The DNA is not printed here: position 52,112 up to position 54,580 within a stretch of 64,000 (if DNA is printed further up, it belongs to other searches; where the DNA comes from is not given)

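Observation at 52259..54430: GusA-like GH2 beta-glucuronidase fused to a C-terminal SCP2 sterol-carrier domain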

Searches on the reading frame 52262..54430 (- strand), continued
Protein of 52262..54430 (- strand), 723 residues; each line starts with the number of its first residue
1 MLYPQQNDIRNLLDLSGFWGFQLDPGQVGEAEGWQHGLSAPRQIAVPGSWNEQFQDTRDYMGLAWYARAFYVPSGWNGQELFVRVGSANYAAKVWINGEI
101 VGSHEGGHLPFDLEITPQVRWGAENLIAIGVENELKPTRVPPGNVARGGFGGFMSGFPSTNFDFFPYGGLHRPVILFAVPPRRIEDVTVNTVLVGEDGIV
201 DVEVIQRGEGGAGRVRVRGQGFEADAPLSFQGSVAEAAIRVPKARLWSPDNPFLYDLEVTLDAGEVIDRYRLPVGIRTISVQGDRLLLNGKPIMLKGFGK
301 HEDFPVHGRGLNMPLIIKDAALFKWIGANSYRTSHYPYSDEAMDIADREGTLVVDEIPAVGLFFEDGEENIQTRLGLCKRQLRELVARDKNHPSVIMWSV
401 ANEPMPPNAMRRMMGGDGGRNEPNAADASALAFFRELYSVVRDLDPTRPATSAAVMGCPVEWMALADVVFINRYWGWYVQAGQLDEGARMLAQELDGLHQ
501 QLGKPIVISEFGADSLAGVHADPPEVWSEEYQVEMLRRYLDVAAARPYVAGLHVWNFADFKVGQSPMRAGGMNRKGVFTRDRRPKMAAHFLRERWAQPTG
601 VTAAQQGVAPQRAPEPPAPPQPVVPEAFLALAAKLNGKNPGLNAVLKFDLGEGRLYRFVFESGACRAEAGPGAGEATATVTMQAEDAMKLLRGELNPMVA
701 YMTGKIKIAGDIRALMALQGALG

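Call 8: search_solved_structures(query=window:52262-54430:-, show_alignments=2, max_evalue=1e-20)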
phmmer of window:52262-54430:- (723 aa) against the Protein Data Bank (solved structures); distinct sequences matched with E-value up to 1e-20: 115 (the best 60 are shown).
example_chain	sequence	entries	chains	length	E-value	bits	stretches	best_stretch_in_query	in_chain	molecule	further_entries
6xxw_A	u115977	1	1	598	4.2e-135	455.2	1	1-597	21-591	Beta-glucuronidase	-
3k4a_A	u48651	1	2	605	2.9e-132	445.8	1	1-599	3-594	Beta-glucuronidase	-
6lej_B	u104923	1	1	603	5.3e-132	444.9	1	1-599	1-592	Beta-D-glucuronidase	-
6leg_A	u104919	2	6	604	5.3e-132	444.9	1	1-599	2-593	Beta-D-glucuronidase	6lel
3k46_A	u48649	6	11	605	5.3e-132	444.9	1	1-599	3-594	Beta-glucuronidase | Beta-D-glucuronidase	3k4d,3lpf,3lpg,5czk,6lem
6lej_A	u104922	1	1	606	5.4e-132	444.9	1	1-599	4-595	Beta-D-glucuronidase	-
4jhz_A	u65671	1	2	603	6.4e-132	444.6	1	1-599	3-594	Beta-glucuronidase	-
4jkm_A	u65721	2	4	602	7.4e-132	444.4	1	1-596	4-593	Beta-glucuronidase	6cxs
7pr6_AAA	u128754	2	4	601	8.9e-132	444.2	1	1-596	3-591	Beta-glucuronidase | Beta-D-glucuronidase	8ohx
5c70_A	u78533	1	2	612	2.1e-131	443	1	1-599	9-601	Glucuronidase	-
6lem_B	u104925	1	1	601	2.2e-131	442.9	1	5-599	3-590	Beta-D-glucuronidase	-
5c71_A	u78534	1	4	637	1.6e-130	440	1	1-599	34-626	Glucuronidase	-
6u7j_A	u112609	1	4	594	1.1e-124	420.8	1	1-596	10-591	Beta-glucuronidase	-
6u7i_A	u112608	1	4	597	1.7e-124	420.1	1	1-597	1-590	Beta-glucuronidase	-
6jz1_A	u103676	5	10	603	3.4e-124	419.1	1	2-597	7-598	Beta-glucuronidase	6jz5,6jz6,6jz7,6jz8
6ncw_A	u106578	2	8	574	5.1e-57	197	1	37-594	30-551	Beta-galacturonidase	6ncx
7vqm_A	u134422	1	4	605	7.6e-52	179.9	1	36-593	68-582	GH2 beta-galacturonate AqGalA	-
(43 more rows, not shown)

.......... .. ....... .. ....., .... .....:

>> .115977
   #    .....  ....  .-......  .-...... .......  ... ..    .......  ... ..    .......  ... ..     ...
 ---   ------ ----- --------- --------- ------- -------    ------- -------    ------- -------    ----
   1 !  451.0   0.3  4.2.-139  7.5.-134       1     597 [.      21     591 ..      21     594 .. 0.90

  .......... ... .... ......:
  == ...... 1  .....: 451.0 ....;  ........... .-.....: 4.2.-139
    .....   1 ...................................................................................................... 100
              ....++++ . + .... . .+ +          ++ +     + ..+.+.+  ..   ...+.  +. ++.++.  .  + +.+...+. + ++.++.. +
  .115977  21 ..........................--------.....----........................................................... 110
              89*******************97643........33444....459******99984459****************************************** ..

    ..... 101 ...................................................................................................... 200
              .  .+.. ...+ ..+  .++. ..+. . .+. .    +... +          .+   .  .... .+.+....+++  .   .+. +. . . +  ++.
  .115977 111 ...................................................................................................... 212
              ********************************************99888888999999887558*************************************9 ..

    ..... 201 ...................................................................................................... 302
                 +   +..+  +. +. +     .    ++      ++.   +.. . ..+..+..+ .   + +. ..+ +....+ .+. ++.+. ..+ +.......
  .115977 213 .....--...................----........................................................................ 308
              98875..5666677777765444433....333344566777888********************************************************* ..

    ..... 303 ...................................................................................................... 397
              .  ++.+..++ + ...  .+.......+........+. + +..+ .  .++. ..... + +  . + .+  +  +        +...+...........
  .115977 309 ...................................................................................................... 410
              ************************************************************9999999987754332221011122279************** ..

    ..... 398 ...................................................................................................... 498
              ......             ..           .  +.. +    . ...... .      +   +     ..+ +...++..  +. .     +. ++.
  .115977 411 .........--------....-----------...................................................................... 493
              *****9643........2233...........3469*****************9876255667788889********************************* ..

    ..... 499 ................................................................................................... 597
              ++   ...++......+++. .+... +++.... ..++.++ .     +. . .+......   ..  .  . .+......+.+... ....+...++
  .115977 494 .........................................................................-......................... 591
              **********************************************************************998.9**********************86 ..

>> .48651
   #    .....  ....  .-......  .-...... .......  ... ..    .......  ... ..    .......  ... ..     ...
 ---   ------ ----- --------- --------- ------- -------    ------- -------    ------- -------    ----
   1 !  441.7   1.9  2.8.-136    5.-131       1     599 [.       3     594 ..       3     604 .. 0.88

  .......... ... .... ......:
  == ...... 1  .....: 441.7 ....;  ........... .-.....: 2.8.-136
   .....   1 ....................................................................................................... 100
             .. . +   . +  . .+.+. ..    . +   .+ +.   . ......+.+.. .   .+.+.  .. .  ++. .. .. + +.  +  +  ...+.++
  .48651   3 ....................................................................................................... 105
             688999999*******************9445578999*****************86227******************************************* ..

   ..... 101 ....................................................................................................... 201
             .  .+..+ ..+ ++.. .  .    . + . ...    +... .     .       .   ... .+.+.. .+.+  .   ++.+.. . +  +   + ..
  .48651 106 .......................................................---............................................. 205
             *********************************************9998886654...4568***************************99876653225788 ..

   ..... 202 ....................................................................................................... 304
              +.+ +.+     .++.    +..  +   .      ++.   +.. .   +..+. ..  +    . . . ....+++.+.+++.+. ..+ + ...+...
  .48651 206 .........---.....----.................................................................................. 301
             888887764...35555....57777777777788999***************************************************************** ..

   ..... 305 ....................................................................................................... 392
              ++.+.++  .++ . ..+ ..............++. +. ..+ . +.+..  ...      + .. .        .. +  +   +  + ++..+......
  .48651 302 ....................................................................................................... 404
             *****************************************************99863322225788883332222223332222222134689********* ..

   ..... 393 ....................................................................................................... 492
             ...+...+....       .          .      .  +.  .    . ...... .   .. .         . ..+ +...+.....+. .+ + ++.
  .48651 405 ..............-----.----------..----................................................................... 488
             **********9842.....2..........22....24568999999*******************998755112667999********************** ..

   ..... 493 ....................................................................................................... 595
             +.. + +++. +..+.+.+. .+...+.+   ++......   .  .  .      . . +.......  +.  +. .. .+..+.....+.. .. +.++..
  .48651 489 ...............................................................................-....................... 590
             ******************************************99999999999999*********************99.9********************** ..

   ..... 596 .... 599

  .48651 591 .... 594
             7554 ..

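Call 17: find_encoding_contigs(protein=P0006, flank=8000, max_places=2)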
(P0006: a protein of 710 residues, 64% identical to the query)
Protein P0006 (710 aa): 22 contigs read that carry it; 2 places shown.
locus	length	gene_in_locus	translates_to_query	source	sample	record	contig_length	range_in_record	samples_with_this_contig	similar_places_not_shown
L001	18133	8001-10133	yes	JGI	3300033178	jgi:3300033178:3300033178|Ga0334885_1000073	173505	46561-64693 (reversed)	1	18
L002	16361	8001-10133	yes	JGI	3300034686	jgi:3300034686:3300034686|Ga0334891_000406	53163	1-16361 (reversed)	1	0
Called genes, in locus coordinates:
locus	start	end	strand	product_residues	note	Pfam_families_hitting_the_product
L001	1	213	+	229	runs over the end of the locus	PF00072:Response_reg, PF00196:GerE, PF08281:Sigma70_r4_2 (weak)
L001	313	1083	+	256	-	PF23441:SDR, PF00106:adh_short, PF01370:Epimerase, PF08659:KR, PF13561:adh_short_C2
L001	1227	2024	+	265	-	PF00005:ABC_tran, PF13304:AAA_21 (weak)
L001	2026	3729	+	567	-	-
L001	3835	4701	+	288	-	PF02678:Pirin, PF05726:Pirin_C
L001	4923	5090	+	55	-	PF08274:Zn_Ribbon_YjdM (weak), PF21344:Zn_ribbon_LysW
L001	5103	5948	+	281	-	PF22626:LysX_preATP_grasp, PF08443:RimK, PF13549:ATP-grasp_5 (faint), PF02222:ATP-grasp (faint)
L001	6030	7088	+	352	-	PF01546:Peptidase_M20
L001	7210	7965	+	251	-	PF04909:Amidohydro_2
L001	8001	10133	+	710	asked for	PF02837:Glyco_hydro_2_N, PF13364:BetaGal_ABD2 (faint), PF22666:Glyco_hydro_2_N2 (faint), PF00703:Glyco_hydro_2, PF02836:Glyco_hydro_2_C, PF02036:SCP2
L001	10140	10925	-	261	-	PF02633:Creatininase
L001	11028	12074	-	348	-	PF01208:URO-D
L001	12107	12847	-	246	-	PF13191:AAA_16 (weak), PF13555:AAA_29 (faint), PF00005:ABC_tran, PF02463:SMC_N, PF09818:ABC_ATPase (faint), PF13304:AAA_21 (weak)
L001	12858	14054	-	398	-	PF00528:BPD_transp_1, PF06271:RDD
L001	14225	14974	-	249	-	PF00497:SBP_bac_3, PF10613:Lig_chan-Glu_bd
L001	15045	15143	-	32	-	-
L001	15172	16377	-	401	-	PF02746:MR_MLE_N, PF13378:MR_MLE_C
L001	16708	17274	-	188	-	PF08909:DUF1854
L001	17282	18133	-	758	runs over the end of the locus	PF00664:ABC_membrane, PF00005:ABC_tran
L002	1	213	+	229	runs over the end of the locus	PF00072:Response_reg, PF00196:GerE, PF08281:Sigma70_r4_2 (weak)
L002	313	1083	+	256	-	PF23441:SDR, PF00106:adh_short, PF01370:Epimerase, PF08659:KR, PF13561:adh_short_C2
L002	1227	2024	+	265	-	PF00005:ABC_tran, PF13304:AAA_21 (weak)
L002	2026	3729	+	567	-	-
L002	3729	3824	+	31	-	-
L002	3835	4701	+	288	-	PF02678:Pirin, PF05726:Pirin_C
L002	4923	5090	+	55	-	PF08274:Zn_Ribbon_YjdM (weak), PF21344:Zn_ribbon_LysW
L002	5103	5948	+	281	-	PF22626:LysX_preATP_grasp, PF08443:RimK, PF13549:ATP-grasp_5 (faint), PF02222:ATP-grasp (faint)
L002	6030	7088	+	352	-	PF01546:Peptidase_M20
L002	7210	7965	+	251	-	PF04909:Amidohydro_2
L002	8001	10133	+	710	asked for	PF02837:Glyco_hydro_2_N, PF13364:BetaGal_ABD2 (faint), PF22666:Glyco_hydro_2_N2 (faint), PF00703:Glyco_hydro_2, PF02836:Glyco_hydro_2_C, PF02036:SCP2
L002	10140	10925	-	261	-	PF02633:Creatininase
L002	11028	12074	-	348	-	PF01208:URO-D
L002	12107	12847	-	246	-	PF13191:AAA_16 (weak), PF13555:AAA_29 (faint), PF00005:ABC_tran, PF02463:SMC_N, PF09818:ABC_ATPase (faint), PF13304:AAA_21 (weak)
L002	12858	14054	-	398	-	PF00528:BPD_transp_1, PF06271:RDD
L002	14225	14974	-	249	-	PF00497:SBP_bac_3, PF10613:Lig_chan-Glu_bd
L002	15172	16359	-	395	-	?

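Call 18: find_encoding_contigs(protein=P0057, flank=8000, max_places=1)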
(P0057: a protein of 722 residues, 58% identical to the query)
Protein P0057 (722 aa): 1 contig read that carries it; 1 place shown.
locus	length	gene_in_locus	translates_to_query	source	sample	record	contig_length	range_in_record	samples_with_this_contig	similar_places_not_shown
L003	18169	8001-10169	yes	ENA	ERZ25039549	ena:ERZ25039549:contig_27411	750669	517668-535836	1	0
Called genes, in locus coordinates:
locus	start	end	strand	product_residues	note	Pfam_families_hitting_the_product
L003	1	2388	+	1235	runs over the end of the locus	PF02811:PHP, PF08269:dCache_2, PF17200:sCache_2, PF17201:Cache_3-Cache_2, PF00989:PAS (weak), PF13188:PAS_8 (weak), PF03445:DUF294, PF10335:DUF294_C, +2 more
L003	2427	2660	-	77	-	PF13248:Zn_ribbon_3 (faint), PF24460:DUF7575 (weak)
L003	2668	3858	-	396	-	PF00462:Glutaredoxin, PF01946:Thi4 (weak), PF00890:FAD_binding_2 (weak), PF01266:DAO, PF07992:Pyr_redox_2, PF13450:NAD_binding_8, PF13738:Pyr_redox_3, PF00070:Pyr_redox, +4 more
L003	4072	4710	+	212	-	PF04542:Sigma70_r2, PF08281:Sigma70_r4_2, PF04545:Sigma70_r4 (faint)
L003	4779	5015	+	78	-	-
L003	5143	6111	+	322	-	PF01297:ZnuA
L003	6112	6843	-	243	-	PF01925:TauE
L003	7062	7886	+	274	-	PF13489:Methyltransf_23, PF01739:CheR (faint), PF03848:TehB (weak), PF05175:MTS (weak), PF13649:Methyltransf_25, PF13847:Methyltransf_31, PF08241:Methyltransf_11, PF08242:Methyltransf_12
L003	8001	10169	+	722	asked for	PF02837:Glyco_hydro_2_N, PF22666:Glyco_hydro_2_N2 (weak), PF00703:Glyco_hydro_2, PF02836:Glyco_hydro_2_C, PF02036:SCP2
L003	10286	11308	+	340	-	PF00356:LacI, PF00532:Peripla_BP_1, PF13377:Peripla_BP_3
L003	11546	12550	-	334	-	PF25231:DUF7847 (weak)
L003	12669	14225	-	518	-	PF00117:GATase, PF07722:Peptidase_C26 (weak), PF02540:NAD_synthase, PF03054:tRNA_Me_trans (faint), PF00958:GMP_synt_C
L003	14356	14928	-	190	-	PF00156:Pribosyltran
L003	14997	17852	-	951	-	PF00690:Cation_ATPase_N, PF00122:E1-E2_ATPase, PF13246:Cation_ATPase, PF00702:Hydrolase, PF00689:Cation_ATPase_C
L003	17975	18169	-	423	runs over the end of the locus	PF00483:NTP_transferase, PF24894:Hexapep_GlmU (faint), PF25247:LbH_GLGC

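Call 19: find_encoding_contigs(protein=P0097, flank=8000, max_places=1)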
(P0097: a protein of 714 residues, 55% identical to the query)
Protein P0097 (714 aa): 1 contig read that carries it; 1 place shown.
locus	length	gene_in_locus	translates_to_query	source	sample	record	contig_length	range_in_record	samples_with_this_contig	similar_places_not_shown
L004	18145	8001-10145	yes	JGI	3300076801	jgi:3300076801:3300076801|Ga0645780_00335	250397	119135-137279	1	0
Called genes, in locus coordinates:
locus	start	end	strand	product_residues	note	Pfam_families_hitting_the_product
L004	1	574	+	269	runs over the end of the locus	PF01261:AP_endonuc_2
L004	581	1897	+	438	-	PF00364:Biotin_lipoyl, PF02817:E3_binding, PF00198:2-oxoacid_dh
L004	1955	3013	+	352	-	PF02729:OTCace_N, PF00185:OTCace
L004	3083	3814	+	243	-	PF00106:adh_short, PF08659:KR, PF13561:adh_short_C2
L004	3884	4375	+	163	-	PF00111:Fer2, PF13085:Fer2_3 (weak), PF01799:Fer2_2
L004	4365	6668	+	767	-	PF01315:Ald_Xan_dh_C, PF02738:MoCoBD_1, PF20256:MoCoBD_2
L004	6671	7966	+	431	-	PF07969:Amidohydro_3 (faint), PF01979:Amidohydro_1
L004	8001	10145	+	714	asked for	PF02837:Glyco_hydro_2_N, PF22666:Glyco_hydro_2_N2 (weak), PF00703:Glyco_hydro_2, PF02836:Glyco_hydro_2_C, PF02036:SCP2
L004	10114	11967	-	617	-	-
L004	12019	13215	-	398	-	PF01408:GFO_IDH_MocA, PF02894:GFO_IDH_MocA_C, PF22685:Gal80p_C-like (weak), PF22725:GFO_IDH_MocA_C3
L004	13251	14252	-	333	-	PF01261:AP_endonuc_2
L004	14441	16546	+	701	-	PF03747:ADP_ribosyl_GH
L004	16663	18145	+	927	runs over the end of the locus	PF01590:GAF, PF13185:GAF_2, PF00512:HisKA, PF02518:HATPase_c, PF00072:Response_reg, PF23198:PDE8A_N (weak), PF01627:Hpt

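Call 20: find_encoding_contigs(protein=P0031, flank=8000, max_places=1)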
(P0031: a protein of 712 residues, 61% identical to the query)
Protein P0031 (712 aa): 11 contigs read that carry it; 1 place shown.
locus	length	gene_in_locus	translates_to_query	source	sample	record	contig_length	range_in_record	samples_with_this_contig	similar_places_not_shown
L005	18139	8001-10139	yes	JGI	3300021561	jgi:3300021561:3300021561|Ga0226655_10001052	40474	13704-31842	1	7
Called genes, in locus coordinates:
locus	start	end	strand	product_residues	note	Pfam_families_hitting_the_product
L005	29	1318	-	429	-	-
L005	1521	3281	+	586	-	PF01336:tRNA_anti-codon, PF00152:tRNA-synt_2, PF02938:GAD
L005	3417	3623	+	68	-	-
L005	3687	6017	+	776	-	PF02065:Melibiase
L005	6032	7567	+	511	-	PF13231:PMT_2 (weak)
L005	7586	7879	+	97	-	PF02311:AraC_binding, PF07883:Cupin_2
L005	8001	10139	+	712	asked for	PF02837:Glyco_hydro_2_N, PF00703:Glyco_hydro_2, PF02836:Glyco_hydro_2_C, PF02036:SCP2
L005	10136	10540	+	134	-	-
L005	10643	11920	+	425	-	PF06134:RhaA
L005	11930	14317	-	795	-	PF02366:PMT (weak), PF13231:PMT_2 (weak)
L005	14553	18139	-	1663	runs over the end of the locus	PF00270:DEAD, PF00271:Helicase_C, PF19306:WHD_Lhr, PF08494:DEAD_assoc, PF23236:WHD_2nd_Lhr, PF23235:WHD_3rd_Lhr, PF23234:WHD_4th_Lhr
